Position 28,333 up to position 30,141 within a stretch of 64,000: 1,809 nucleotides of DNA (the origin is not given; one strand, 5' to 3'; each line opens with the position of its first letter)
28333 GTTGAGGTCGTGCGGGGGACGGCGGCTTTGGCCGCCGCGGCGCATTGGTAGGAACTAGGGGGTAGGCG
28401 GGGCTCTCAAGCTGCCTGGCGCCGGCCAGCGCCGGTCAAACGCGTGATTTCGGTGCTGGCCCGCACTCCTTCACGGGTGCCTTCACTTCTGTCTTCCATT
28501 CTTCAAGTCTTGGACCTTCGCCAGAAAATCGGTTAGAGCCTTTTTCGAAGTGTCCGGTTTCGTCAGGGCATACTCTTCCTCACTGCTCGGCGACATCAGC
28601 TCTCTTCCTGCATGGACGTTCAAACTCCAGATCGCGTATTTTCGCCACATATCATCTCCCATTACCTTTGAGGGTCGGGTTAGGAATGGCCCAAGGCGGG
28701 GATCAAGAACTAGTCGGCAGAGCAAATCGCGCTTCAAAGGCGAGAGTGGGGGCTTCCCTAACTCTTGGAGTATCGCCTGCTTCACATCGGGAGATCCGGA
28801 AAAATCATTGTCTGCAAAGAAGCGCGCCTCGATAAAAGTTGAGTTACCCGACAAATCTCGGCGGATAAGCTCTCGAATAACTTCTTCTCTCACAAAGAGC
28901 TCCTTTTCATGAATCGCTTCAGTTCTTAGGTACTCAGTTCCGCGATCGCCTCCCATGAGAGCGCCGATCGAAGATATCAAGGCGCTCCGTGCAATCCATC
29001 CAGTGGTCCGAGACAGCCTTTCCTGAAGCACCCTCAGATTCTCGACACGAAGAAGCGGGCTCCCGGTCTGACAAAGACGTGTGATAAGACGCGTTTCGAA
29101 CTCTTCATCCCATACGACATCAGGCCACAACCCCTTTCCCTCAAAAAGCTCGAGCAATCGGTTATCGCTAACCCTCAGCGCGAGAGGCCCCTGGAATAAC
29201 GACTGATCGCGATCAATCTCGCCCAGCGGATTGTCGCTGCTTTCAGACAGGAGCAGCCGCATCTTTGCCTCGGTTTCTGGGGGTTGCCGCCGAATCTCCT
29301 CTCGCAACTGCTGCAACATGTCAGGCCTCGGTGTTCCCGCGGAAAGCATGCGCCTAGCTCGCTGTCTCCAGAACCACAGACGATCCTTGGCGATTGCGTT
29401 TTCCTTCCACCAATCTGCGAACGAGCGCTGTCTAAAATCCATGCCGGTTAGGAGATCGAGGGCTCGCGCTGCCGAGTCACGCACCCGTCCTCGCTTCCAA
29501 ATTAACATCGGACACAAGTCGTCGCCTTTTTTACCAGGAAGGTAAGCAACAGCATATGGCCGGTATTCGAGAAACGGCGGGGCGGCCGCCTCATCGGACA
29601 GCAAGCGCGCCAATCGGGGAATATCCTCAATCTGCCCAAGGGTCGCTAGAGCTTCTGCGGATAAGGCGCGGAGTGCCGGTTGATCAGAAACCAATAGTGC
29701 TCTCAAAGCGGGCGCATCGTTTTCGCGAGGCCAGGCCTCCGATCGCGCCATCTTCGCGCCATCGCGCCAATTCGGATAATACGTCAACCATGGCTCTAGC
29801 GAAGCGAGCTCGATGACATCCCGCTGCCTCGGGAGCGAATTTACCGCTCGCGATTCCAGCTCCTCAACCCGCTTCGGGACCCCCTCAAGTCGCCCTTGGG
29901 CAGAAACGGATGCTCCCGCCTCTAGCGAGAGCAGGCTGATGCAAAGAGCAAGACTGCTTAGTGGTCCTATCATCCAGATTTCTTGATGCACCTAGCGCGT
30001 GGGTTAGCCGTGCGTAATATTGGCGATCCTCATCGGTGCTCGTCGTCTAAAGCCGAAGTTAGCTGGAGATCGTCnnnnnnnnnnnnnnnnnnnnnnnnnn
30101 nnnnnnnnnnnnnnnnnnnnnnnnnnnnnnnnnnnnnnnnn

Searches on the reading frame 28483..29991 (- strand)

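Call 104: search_protein_families(library=pfam, proteins=[window:28483-29991:-], max_evalue=0.0001)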
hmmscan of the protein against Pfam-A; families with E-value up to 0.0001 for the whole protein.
window:28483-29991:- (502 aa): 1 family
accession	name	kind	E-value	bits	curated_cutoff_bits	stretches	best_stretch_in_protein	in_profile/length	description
PF13646.12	HEAT_2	-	4.3e-05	24.1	27.7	0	93-135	33-75/88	HEAT repeats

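Call 105: search_protein_families(library=padloc, proteins=[window:28483-29991:-], max_evalue=0.00001)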
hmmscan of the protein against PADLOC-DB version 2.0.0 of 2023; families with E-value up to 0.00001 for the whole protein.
window:28483-29991:- (502 aa): 0 families
